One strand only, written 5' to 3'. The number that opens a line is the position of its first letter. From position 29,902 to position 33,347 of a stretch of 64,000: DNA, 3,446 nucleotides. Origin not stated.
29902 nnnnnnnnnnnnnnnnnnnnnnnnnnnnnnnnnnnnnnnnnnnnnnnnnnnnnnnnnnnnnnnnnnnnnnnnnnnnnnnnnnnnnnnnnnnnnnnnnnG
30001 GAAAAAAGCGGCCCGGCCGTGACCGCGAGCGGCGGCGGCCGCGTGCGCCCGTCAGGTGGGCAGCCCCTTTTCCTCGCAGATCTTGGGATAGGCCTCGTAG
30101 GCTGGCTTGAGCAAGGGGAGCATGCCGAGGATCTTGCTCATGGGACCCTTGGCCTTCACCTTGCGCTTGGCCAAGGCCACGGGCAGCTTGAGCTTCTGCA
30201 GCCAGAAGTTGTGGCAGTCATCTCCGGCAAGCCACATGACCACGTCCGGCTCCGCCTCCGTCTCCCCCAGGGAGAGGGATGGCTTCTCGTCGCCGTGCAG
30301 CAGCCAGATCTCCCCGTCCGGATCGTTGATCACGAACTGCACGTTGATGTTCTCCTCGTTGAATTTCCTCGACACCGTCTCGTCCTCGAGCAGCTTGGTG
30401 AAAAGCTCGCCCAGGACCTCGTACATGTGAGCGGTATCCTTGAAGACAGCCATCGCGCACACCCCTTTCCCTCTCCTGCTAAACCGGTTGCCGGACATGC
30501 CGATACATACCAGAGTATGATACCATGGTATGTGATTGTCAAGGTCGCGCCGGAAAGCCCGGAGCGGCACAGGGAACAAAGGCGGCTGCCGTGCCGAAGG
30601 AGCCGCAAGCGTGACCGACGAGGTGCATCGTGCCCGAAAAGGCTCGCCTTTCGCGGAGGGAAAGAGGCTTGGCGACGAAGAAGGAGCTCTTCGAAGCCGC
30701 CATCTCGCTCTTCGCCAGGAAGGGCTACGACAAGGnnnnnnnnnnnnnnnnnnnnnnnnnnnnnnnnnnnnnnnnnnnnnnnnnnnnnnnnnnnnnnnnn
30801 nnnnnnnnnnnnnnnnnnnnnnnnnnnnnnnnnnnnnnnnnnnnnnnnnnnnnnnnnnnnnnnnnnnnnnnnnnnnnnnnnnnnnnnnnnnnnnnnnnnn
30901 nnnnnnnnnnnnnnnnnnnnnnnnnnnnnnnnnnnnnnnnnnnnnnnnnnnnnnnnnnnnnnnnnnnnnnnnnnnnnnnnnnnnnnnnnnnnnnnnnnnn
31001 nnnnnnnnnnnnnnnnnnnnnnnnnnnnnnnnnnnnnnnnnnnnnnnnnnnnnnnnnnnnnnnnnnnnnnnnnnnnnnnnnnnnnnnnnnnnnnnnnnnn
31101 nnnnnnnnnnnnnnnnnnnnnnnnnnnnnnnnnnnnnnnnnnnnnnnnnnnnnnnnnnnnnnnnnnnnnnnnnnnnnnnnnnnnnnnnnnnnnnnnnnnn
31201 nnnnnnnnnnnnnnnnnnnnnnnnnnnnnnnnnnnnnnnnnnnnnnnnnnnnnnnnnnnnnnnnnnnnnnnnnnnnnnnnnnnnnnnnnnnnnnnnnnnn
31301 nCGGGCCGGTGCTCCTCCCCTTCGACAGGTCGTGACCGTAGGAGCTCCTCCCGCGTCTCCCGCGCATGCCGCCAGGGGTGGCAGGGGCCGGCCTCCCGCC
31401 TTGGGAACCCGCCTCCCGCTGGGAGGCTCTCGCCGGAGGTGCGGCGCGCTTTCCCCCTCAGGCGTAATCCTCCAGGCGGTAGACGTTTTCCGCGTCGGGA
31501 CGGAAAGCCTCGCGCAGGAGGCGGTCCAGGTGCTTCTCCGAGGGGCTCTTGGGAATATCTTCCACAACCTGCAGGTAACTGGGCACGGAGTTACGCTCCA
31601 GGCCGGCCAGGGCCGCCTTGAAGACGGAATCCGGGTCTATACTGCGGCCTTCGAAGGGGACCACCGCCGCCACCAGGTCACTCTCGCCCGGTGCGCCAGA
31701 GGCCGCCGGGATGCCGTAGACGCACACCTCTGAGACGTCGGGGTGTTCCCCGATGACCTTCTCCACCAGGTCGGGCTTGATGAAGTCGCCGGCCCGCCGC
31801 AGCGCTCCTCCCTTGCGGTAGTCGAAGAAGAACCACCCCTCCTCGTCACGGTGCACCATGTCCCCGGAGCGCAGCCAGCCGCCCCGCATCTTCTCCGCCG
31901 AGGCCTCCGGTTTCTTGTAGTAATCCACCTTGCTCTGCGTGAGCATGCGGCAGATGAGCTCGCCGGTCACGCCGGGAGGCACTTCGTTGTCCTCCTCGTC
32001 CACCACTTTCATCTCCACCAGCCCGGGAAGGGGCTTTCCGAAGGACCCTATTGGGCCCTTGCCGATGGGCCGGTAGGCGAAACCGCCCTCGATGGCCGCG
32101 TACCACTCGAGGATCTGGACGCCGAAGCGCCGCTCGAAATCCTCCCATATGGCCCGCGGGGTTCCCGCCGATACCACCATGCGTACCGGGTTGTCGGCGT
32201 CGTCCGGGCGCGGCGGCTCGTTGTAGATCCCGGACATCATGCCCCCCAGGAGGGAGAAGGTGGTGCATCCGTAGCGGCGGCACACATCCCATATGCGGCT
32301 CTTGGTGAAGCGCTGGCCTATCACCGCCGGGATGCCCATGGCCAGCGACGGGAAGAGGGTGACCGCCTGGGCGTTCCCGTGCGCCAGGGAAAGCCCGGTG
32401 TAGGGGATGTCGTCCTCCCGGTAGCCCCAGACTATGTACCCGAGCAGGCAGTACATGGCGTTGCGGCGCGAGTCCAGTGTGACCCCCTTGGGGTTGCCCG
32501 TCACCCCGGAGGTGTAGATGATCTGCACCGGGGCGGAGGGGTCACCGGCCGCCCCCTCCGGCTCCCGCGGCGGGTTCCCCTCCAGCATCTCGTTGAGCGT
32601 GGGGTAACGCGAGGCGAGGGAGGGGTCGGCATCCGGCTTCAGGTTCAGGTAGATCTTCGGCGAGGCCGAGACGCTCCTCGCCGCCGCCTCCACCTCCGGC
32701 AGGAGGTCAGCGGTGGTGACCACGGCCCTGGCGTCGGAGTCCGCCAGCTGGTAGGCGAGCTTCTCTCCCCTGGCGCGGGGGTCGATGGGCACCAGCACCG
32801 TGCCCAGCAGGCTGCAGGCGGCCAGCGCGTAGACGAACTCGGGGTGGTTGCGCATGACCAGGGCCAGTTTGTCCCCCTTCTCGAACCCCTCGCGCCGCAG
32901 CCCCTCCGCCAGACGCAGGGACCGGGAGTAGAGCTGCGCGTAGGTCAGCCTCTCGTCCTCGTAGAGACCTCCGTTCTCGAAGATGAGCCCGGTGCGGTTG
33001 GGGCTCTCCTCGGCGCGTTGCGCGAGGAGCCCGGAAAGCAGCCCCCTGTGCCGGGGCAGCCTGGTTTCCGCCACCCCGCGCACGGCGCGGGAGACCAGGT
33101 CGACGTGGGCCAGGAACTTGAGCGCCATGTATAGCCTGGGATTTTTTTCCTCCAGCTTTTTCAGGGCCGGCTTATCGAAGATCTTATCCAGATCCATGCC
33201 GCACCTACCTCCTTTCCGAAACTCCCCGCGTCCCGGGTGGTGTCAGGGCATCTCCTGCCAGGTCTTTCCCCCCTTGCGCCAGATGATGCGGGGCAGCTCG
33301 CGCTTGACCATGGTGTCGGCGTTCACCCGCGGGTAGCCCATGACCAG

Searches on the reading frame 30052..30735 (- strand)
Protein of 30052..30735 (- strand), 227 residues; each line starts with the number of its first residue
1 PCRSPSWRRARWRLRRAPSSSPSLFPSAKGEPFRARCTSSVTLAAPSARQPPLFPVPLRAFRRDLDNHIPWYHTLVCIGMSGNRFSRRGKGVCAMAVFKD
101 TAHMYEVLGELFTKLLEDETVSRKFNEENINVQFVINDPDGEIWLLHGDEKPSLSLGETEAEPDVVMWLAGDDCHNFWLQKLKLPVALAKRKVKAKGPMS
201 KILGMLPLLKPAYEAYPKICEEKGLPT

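Call 17: search_protein_families(library=pfam, proteins=[window:30052-30735:-], max_evalue=0.01)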
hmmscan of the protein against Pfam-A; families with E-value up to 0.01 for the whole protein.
window:30052-30735:- (227 aa): 1 family
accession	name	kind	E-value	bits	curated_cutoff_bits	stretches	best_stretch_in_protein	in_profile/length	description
PF02036.22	SCP2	-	3.6e-05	24.5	21.3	1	124-205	15-96/101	SCP-2 sterol transfer family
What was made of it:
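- Checked: SCP2 domain: 30052-30735 (call 17).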

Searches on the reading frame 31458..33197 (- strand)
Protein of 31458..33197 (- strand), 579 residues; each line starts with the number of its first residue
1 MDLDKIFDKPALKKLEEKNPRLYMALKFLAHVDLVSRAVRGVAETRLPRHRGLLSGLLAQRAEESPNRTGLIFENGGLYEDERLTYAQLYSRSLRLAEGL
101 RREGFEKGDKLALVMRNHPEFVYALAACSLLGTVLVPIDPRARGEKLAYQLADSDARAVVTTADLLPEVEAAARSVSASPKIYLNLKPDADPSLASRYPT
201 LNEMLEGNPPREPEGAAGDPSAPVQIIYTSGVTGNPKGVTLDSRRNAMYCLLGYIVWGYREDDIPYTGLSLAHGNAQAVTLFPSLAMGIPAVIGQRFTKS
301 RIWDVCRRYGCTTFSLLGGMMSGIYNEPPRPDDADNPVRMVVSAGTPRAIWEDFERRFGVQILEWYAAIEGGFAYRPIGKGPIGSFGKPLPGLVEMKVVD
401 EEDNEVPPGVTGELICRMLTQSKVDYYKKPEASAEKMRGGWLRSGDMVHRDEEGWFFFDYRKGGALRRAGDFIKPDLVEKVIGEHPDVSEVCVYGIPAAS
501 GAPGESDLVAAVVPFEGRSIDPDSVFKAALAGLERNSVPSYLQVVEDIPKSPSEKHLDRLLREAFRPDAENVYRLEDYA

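Call 8: search_protein_families(library=pfam, proteins=[window:31458-33197:-], max_evalue=0.01)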
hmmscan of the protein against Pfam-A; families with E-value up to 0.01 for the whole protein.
window:31458-33197:- (579 aa): 2 families
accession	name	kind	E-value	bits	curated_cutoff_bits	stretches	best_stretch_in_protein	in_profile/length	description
PF00501.34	AMP-binding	-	9.1e-65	219.4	29.9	1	59-417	2-375/384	AMP-binding enzyme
PF13193.12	AMP-binding_C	-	2.2e-08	35.3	24.5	1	478-555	2-76/76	AMP-binding enzyme C-terminal domain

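Call 26: search_protein_families(library=ncbifam, proteins=[window:31458-33197:-], max_evalue=0.001)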
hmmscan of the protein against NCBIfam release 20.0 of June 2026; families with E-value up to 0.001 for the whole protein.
window:31458-33197:- (579 aa): 94 families (the best 25 are shown)
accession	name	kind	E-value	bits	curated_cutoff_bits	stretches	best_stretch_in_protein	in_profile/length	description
NF004808.0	PRK06155.1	equivalog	3.5e-89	299.5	722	1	39-563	8-520/542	ATP-dependent acyl-CoA ligase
NF004837.0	PRK06187.1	subfamily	1.1e-76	258.3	476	1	54-568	10-525/531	long-chain-fatty-acid--CoA ligase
NF006134.1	PRK08279.1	equivalog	1.6e-65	221.8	625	1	37-567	27-570/605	long-chain-acyl-CoA synthetase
NF006182.0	PRK08316.1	subfamily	1.1e-63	215.6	663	2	52-314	11-264/523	fatty acyl-CoA synthetase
NF005947.1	PRK08008.1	equivalog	1.3e-58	198.9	651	1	59-557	14-513/518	crotonobetaine/carnitine-CoA ligase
NF005897.1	PRK07867.1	exception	4.7e-58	197.1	850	1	85-561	26-481/496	long-chain-fatty-acid--CoA ligase FadD17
NF052587.1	SterCoASynCasI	equivalog_domain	4.9e-52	177.2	900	1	97-574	44-517/550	steroid-22-oyl-CoA synthetase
NF009071.0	PRK12406.1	subfamily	1.7e-48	165.3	701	1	81-568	10-505/510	acyl-CoA synthetase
NF005857.1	PRK07786.1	exception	1.5e-47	162.3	733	1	82-565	33-512/513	fatty-acid--CoA ligase FadD5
NF006181.0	PRK08314.1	subfamily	1.1e-46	159.3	705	1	60-564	32-553/563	long-chain-fatty-acid--CoA ligase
NF009927.1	PRK13388.1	exception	1.8e-46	158.7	800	1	80-561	22-498/523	fatty-acid--CoA ligase FadD1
NF038342.1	FACL_FadD6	exception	1.7e-44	152.2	975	1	55-562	43-545/584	long-chain-acyl-CoA synthetase FadD6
TIGR02262.1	benz_CoA_lig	subfamily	2.6e-44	151.8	375.25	1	82-563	29-507/508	benzoate-CoA ligase family protein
NF002966.0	PRK03640.1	equivalog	4.4e-44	150.9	556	1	58-563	8-478/483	o-succinylbenzoate--CoA ligase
NF005676.0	PRK07470.1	equivalog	1.6e-43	149.2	774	1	53-565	21-529/544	acyl-CoA synthetase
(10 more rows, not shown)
